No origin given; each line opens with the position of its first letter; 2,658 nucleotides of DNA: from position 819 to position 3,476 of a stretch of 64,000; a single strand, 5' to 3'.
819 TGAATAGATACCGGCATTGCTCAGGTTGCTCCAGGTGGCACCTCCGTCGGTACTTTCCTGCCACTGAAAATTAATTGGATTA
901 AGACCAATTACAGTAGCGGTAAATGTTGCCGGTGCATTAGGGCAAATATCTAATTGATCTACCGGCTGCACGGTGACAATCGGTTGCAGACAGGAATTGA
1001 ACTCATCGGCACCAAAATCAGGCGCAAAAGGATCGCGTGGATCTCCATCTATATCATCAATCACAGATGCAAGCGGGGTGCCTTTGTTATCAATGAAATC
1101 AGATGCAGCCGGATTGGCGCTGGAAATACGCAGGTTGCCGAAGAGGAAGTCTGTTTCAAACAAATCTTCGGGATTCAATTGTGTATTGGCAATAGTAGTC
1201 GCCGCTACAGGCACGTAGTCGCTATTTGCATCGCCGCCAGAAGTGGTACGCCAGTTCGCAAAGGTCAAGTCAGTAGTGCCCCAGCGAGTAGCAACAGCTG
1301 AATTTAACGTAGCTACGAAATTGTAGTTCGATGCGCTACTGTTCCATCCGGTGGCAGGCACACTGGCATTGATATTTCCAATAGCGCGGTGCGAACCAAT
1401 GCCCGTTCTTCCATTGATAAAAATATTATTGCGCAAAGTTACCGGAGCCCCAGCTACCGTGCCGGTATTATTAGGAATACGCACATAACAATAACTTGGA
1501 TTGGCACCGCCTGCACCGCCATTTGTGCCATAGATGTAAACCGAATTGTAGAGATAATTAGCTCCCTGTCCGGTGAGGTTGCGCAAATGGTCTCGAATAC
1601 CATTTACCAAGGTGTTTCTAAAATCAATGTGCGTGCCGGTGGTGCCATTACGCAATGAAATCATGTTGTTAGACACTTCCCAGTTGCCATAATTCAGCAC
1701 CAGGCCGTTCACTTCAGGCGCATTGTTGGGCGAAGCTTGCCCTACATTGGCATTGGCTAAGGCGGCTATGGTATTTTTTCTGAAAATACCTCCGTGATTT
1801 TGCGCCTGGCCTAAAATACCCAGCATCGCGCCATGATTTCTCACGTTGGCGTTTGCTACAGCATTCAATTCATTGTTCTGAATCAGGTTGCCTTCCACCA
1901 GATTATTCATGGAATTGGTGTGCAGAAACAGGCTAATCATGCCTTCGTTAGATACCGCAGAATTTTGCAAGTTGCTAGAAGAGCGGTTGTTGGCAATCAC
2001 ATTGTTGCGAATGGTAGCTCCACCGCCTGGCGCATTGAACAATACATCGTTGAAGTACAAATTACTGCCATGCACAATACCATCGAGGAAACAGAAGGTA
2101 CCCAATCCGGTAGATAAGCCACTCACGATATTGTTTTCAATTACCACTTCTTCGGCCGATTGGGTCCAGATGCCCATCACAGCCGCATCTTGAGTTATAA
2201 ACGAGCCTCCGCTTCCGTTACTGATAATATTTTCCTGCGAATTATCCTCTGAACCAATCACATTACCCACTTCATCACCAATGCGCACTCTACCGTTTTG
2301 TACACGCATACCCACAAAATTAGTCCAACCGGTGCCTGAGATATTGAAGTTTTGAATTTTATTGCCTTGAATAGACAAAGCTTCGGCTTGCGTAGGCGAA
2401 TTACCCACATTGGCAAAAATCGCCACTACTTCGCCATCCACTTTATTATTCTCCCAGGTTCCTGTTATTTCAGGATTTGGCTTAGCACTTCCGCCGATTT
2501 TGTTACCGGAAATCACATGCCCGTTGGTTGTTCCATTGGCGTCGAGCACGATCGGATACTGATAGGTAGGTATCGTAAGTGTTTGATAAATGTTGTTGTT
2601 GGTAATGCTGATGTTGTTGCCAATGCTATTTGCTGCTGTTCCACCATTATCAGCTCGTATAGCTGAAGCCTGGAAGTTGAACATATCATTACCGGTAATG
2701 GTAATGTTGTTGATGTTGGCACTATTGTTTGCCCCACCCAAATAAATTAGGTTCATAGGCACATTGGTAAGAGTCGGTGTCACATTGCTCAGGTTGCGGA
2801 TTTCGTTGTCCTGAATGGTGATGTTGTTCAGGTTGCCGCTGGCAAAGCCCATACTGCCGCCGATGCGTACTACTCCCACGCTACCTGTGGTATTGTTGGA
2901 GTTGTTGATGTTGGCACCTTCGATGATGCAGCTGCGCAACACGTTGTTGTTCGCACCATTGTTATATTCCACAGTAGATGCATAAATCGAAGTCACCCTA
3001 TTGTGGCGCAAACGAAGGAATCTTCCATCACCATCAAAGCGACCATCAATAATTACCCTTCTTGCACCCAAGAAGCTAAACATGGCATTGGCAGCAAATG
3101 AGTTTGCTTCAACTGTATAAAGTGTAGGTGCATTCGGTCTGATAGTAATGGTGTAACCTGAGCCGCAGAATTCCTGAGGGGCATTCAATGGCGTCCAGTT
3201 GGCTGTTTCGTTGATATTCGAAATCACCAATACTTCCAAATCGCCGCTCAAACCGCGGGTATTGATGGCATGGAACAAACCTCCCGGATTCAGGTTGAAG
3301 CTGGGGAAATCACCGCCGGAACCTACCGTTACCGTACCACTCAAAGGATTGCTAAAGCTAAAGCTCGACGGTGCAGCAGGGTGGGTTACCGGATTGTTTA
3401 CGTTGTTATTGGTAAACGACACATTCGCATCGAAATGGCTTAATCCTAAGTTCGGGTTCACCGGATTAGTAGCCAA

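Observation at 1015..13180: Tandem ~1-kaa super-modules with a conserved head - beta-helix - D[IF]GA[DH]E tail - Ig-like linker grammar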

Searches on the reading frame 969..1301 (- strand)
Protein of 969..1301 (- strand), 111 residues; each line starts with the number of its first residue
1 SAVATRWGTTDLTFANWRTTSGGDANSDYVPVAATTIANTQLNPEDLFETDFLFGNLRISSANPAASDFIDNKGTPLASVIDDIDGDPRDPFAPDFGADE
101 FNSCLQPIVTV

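Call 35: search_protein_families(library=ncbifam, proteins=[window:969-1301:-], max_evalue=10)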
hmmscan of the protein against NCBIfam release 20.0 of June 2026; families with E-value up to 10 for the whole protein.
window:969-1301:- (111 aa): 0 families

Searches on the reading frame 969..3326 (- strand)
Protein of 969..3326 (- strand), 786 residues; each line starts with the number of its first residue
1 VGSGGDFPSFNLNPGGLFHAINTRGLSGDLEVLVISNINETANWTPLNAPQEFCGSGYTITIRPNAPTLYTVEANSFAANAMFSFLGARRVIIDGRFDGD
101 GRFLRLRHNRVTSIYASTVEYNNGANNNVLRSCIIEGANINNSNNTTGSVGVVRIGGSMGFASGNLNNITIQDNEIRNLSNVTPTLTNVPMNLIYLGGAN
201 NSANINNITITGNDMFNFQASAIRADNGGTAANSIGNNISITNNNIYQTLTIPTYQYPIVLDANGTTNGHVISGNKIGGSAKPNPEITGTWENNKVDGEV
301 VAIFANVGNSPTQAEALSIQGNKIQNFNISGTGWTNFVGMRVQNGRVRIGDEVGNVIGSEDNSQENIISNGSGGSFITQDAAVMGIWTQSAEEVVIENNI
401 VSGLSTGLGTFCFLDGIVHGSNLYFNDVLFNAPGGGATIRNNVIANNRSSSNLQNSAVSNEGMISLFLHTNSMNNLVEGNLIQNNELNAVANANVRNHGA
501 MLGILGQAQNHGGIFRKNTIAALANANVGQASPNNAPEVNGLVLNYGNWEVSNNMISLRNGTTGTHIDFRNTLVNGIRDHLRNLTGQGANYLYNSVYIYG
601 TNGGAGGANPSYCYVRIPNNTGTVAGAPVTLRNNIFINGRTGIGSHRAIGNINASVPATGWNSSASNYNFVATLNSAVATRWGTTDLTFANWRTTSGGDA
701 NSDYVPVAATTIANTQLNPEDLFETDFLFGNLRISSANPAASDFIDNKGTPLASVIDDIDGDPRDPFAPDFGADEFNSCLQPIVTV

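Call 18: search_protein_families(library=pfam, proteins=[window:969-3326:-], max_evalue=10)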
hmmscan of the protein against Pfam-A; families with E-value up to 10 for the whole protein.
window:969-3326:- (786 aa): 0 families
